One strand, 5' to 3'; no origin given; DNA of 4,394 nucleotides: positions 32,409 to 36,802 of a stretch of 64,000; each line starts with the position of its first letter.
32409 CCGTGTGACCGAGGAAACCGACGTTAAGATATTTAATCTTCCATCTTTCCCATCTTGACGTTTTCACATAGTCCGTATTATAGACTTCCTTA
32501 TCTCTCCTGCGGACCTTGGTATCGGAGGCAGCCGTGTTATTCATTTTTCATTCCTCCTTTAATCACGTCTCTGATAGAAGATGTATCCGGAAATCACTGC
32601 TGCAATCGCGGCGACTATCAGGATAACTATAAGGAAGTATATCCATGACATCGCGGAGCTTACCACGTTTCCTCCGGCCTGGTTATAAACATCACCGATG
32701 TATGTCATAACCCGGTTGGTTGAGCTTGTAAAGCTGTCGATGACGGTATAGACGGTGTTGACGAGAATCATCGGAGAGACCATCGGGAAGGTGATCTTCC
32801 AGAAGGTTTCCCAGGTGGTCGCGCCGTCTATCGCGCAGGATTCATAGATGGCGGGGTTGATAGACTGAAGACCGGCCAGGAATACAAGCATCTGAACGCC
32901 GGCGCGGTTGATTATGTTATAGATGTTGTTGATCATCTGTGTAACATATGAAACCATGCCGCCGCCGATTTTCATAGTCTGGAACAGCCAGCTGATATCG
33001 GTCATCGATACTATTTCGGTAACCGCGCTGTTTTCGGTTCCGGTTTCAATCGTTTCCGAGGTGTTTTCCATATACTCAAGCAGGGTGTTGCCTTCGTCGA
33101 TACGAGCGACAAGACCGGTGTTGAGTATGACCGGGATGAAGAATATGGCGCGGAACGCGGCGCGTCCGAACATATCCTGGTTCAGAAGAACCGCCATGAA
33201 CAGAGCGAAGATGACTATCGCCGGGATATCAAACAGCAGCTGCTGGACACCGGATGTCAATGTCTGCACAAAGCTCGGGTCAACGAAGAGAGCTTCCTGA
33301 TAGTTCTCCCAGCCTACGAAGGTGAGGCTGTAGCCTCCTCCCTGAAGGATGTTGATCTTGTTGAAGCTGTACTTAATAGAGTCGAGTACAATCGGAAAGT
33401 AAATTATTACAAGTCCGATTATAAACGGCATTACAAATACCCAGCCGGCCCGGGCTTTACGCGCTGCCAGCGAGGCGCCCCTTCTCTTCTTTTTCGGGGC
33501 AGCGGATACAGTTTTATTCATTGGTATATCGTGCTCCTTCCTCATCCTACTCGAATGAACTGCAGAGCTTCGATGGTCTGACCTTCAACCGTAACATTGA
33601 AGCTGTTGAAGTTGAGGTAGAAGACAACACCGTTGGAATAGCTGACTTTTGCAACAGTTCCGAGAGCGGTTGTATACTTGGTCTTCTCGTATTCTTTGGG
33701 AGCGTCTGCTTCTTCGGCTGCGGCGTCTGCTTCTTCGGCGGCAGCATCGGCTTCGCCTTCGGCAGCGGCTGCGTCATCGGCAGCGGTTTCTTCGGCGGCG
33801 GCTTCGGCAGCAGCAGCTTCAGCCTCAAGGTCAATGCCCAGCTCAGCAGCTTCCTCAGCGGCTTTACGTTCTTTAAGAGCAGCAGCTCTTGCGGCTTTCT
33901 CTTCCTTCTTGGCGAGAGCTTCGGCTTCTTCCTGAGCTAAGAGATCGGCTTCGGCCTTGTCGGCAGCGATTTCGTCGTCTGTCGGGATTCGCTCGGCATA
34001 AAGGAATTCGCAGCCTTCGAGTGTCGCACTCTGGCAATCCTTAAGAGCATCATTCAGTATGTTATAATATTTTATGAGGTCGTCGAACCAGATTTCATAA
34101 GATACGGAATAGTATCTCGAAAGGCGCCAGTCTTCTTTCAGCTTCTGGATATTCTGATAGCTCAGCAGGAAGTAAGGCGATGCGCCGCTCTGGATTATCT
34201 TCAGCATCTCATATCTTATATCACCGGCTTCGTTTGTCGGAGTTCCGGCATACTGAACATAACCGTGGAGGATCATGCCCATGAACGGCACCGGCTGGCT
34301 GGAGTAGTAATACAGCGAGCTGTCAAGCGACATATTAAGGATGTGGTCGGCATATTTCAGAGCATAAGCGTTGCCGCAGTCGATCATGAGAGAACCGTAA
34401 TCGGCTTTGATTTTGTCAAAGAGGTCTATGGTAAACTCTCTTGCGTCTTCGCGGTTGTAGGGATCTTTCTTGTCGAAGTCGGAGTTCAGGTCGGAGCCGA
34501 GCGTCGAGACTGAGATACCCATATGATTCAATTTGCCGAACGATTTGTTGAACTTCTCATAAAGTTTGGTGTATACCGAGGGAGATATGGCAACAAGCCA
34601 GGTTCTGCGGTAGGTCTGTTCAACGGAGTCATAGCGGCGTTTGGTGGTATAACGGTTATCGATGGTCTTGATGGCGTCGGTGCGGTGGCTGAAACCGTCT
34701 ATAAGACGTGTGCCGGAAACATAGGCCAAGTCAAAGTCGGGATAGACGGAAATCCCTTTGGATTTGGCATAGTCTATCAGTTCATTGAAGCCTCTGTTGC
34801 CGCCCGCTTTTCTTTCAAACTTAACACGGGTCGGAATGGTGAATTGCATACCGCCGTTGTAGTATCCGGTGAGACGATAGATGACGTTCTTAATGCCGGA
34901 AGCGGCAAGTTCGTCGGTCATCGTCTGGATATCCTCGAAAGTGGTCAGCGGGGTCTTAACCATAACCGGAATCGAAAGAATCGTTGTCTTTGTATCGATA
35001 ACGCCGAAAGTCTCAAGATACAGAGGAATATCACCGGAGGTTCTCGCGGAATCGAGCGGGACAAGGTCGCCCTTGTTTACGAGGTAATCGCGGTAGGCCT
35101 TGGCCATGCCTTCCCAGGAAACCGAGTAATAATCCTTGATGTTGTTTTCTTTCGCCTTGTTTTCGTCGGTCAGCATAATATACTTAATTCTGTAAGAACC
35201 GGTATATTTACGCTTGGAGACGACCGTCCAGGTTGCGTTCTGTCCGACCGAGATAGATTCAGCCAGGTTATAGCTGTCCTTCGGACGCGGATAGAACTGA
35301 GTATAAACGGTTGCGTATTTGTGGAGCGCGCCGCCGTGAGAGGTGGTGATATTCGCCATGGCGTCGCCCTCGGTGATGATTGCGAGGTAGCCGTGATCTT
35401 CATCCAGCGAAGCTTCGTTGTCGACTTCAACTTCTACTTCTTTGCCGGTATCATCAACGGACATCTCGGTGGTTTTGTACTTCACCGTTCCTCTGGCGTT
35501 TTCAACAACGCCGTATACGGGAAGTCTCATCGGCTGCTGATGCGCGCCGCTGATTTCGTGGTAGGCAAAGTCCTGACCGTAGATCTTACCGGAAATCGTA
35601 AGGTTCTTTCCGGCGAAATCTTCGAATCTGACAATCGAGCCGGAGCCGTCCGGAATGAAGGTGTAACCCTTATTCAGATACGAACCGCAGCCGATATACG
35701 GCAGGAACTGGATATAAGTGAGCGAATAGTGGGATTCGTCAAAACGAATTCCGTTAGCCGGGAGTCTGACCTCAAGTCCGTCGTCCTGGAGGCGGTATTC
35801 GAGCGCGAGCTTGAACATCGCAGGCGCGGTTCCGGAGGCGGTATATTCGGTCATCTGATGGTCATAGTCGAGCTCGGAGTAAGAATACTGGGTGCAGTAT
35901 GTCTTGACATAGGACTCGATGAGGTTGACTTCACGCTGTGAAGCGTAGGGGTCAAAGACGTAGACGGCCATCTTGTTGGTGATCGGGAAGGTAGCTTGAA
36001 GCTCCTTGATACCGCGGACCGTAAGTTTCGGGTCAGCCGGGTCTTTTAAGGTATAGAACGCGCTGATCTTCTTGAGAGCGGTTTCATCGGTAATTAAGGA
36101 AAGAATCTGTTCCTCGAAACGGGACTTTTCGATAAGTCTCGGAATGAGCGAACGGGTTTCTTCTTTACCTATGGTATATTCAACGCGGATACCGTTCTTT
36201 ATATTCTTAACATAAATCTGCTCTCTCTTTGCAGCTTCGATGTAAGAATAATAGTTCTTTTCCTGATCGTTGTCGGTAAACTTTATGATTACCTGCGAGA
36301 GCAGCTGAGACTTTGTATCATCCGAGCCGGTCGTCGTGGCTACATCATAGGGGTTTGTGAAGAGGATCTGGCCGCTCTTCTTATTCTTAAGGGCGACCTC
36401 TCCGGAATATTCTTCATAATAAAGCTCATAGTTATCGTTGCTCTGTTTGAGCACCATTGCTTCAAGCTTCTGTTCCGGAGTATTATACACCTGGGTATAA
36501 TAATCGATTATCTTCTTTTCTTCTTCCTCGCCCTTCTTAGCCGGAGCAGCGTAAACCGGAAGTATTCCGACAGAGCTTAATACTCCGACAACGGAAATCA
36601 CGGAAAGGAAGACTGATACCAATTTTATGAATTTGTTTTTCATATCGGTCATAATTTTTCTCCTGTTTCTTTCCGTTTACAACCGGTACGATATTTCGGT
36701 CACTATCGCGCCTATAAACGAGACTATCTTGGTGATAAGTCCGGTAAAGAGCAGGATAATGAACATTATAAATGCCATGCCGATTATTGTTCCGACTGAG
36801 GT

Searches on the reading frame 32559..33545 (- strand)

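Call 14: search_protein_families(library=pfam, proteins=[window:32559-33545:-])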
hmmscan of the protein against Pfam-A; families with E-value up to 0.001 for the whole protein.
window:32559-33545:- (328 aa): 1 family
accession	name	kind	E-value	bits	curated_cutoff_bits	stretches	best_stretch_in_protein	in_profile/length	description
PF00528.27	BPD_transp_1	-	2.1e-06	28.1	26.4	1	215-321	65-172/184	Binding-protein-dependent transport system inner membrane component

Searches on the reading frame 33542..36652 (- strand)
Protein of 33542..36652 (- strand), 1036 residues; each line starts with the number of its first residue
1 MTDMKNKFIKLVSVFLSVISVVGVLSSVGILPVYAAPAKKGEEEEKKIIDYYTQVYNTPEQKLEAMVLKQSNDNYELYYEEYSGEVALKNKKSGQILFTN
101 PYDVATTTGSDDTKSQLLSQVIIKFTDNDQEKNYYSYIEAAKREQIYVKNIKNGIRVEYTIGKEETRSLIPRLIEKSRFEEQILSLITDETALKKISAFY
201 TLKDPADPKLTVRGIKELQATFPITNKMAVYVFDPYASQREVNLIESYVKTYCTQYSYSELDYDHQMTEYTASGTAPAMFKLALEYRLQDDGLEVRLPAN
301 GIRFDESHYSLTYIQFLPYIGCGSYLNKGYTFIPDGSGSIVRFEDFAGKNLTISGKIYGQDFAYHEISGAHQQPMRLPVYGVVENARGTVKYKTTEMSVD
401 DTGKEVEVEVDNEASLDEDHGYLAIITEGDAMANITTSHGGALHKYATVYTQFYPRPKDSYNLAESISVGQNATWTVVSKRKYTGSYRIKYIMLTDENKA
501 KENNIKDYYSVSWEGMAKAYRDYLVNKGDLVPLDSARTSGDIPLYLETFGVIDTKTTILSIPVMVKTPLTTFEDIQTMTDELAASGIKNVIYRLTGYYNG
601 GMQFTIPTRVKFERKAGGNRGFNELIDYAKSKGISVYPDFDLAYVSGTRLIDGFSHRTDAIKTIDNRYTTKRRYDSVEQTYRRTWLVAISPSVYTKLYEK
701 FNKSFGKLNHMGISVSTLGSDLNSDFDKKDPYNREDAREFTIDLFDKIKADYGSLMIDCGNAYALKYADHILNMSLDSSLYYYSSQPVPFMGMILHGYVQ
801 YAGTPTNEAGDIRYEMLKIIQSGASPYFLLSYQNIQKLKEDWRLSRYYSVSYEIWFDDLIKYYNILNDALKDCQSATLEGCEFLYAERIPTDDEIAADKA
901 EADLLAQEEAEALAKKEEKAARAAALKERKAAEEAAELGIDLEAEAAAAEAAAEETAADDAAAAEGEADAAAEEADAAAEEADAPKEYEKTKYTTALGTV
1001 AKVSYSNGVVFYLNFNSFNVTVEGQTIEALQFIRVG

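Call 14: search_protein_families(library=pfam, proteins=[window:33542-36652:-])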
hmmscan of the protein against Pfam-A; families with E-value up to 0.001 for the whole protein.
window:33542-36652:- (1036 aa): 1 family
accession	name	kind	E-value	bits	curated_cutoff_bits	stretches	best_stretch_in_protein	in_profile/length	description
PF18952.6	DUF5696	-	2.9e-149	498.9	25.6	2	263-880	4-572/612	Family of unknown function (DUF5696)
